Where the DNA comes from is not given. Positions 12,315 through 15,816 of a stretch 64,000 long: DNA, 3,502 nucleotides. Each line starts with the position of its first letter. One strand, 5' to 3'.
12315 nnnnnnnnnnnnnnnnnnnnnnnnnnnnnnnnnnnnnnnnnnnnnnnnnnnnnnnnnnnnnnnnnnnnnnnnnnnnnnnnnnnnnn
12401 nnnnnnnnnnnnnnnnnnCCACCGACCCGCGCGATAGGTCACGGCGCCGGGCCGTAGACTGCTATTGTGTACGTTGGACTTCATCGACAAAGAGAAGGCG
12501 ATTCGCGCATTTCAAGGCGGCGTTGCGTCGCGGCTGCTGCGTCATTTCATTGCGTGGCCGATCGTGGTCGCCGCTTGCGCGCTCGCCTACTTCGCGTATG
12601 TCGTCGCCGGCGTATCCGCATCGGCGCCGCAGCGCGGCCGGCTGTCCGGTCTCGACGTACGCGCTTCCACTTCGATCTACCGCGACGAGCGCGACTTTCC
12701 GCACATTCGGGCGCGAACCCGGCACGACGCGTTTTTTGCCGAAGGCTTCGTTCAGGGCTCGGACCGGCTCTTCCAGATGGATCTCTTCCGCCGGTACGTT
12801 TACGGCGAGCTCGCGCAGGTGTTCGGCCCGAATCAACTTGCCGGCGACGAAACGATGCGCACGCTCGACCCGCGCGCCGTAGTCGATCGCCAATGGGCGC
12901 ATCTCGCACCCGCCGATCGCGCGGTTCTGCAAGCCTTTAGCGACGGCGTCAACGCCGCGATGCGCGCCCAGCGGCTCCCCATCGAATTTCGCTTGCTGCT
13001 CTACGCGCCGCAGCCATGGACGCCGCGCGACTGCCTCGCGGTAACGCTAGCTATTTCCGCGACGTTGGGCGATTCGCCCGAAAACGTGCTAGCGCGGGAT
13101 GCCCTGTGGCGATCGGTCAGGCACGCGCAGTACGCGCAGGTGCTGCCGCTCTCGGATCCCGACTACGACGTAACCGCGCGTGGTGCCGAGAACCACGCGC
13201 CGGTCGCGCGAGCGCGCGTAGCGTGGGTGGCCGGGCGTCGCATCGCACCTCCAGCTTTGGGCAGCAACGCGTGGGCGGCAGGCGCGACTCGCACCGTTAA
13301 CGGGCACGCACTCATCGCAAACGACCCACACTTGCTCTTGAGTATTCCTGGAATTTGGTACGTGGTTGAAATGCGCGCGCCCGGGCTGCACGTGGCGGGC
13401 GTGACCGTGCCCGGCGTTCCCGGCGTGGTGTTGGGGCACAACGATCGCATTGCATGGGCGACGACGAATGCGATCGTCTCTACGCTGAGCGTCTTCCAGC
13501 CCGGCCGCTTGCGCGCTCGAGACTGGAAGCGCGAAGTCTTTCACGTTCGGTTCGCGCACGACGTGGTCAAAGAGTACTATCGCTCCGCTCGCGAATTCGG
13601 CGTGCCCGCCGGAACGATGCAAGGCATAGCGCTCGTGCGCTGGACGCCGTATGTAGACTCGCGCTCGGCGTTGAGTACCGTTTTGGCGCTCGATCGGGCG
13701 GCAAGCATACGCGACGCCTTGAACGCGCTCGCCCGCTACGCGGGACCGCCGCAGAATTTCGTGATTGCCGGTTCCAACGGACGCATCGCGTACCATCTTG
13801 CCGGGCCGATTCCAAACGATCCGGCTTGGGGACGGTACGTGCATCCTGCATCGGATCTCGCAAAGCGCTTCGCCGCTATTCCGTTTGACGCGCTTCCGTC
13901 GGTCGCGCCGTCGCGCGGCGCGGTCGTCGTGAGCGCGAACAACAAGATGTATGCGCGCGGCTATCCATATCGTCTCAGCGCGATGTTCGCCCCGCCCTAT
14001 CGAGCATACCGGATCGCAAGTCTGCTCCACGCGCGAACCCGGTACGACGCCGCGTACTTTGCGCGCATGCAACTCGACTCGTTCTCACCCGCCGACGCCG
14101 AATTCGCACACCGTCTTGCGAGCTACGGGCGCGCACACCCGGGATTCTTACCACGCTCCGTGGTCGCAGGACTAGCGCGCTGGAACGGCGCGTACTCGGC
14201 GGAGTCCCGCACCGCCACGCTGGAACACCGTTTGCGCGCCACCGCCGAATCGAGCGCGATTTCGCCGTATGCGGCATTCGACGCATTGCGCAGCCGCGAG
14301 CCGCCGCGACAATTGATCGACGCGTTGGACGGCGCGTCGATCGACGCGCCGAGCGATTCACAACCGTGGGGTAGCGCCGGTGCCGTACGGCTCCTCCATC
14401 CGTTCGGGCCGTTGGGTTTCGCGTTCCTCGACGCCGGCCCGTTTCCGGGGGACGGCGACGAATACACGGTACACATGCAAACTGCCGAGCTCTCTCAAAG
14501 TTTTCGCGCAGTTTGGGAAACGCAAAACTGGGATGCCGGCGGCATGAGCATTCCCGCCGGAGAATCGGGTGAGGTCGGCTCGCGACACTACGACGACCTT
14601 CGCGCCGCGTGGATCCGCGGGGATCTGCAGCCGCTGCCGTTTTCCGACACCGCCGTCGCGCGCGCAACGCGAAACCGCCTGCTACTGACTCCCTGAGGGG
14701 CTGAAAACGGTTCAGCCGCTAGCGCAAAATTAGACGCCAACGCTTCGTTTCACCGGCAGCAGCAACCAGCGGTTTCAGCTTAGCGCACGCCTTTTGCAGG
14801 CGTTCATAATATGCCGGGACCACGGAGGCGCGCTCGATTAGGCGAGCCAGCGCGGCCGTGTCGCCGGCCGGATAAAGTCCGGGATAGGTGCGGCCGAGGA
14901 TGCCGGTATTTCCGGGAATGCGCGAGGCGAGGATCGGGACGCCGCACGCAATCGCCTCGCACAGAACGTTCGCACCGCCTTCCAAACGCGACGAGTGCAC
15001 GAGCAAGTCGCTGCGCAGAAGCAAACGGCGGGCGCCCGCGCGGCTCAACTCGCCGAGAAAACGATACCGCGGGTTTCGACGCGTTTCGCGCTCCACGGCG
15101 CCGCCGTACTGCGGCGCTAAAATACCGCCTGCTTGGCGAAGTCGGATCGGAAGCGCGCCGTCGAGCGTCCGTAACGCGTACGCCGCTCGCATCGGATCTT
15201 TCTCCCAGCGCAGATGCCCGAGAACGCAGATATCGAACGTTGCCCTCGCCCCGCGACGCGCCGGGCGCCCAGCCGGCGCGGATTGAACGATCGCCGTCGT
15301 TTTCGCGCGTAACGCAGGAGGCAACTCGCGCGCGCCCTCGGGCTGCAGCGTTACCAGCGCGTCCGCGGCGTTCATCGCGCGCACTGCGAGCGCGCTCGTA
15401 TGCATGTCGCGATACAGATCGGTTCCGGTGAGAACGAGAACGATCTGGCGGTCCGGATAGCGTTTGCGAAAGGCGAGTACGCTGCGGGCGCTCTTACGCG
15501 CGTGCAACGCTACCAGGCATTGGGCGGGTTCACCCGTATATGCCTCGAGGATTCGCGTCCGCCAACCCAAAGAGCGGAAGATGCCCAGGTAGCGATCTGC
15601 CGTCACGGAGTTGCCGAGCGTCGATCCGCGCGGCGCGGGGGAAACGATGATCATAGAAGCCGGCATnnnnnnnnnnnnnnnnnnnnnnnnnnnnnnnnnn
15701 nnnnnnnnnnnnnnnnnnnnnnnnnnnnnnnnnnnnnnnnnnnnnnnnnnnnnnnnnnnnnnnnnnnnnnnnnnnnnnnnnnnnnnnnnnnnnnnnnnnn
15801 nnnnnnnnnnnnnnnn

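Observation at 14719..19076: Selenoneine-type (sen) selenium small-molecule cluster: senB-like GT divergent from senA-like synthase, a permease and selD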

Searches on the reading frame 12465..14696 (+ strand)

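Call 21: search_protein_families(library=pfam, proteins=[window:12465-14696:+], max_evalue=0.0001)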
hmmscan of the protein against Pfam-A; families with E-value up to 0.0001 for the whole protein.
window:12465-14696:+ (743 aa): 1 family
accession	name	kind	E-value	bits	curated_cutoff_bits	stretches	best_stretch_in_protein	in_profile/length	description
PF01804.23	Penicil_amidase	-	3.6e-136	456.3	21.3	1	70-732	3-674/675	Penicillin amidase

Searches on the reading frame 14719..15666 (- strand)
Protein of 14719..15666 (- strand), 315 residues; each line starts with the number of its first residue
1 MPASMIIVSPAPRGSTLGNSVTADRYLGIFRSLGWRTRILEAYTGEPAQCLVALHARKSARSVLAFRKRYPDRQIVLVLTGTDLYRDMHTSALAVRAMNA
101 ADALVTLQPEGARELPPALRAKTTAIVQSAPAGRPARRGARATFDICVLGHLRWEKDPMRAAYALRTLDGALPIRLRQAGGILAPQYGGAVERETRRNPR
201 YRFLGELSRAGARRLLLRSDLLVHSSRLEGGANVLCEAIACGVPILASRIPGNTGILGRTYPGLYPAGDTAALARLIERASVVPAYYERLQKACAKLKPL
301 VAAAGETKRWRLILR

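Call 6: search_protein_families(library=ncbifam, proteins=[window:14719-15666:-], max_evalue=0.001)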
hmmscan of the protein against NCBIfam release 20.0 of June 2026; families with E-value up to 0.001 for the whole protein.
window:14719-15666:- (315 aa): 7 families
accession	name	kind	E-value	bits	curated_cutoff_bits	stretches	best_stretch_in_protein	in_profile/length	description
TIGR04348.1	TIGR04348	equivalog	1.7e-99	332.8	300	1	6-314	2-308/310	selenoneine biosynthesis selenosugar synthase SenB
NF038229.1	Glyco4_Geo_Pelo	equivalog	8.9e-31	107.1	400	1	6-265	3-284/338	GPMC system family 4 glycosyltransferase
TIGR03088.1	stp2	hypoth_equivalog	1.8e-07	30.5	409.05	1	209-279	263-334/374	TIGR03088 family PEP-CTERM/XrtA system glycosyltransferase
NF041876.1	EPS_EpsE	equivalog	5e-07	29.3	400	1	198-293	275-371/389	exopolysaccharide biosynthesis GT4 family glycosyltransferase EpsE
NF047684.1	TeichurnBiosyTuaC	equivalog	4.2e-05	22.6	550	1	191-290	262-361/391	teichuronic acid biosynthesis protein TuaC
TIGR04047.1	MSMEG_0565_glyc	hypoth_equivalog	0.00014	21.1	259.85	1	203-295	261-352/373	MSMEG_0565 family glycosyltransferase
TIGR03999.1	thiol_BshA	equivalog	0.00091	18.2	273.7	0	199-274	255-329/375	N-acetyl-alpha-D-glucosaminyl L-malate synthase BshA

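Call 7: search_protein_families(library=pfam, proteins=[window:14719-15666:-], max_evalue=0.001)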
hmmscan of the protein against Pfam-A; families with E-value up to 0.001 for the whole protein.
window:14719-15666:- (315 aa): 3 families
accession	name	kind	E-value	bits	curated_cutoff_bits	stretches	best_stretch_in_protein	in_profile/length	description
PF00534.26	Glycos_transf_1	-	5e-13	49.4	26.4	1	146-292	18-167/172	Glycosyl transferases group 1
PF13692.12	Glyco_trans_1_4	-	3.7e-12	47.2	27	1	146-279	4-138/142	Glycosyl transferases group 1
PF20706.3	GT4-conflict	-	0.00036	20.1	26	1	210-260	273-323/385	Family 4 Glycosyltransferase in conflict systems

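Call 17: search_solved_structures(query=window:14719-15666:-, show_alignments=1, max_evalue=0.00001)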
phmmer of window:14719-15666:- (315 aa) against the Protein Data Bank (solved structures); distinct sequences matched with E-value up to 0.00001: 4.
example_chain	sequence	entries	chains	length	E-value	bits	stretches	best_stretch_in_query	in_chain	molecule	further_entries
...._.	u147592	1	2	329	1.8e-51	178.7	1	4-281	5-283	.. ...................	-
8jjq_C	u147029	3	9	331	8.8e-51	176.5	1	4-281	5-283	TIGR04348 family glycosyltransferase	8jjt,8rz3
8jjn_C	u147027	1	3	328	9.5e-51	176.3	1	4-281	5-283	TIGR04348 family glycosyltransferase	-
8fbx_A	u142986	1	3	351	1.2e-50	176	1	4-281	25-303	Selenosugar synthase SenB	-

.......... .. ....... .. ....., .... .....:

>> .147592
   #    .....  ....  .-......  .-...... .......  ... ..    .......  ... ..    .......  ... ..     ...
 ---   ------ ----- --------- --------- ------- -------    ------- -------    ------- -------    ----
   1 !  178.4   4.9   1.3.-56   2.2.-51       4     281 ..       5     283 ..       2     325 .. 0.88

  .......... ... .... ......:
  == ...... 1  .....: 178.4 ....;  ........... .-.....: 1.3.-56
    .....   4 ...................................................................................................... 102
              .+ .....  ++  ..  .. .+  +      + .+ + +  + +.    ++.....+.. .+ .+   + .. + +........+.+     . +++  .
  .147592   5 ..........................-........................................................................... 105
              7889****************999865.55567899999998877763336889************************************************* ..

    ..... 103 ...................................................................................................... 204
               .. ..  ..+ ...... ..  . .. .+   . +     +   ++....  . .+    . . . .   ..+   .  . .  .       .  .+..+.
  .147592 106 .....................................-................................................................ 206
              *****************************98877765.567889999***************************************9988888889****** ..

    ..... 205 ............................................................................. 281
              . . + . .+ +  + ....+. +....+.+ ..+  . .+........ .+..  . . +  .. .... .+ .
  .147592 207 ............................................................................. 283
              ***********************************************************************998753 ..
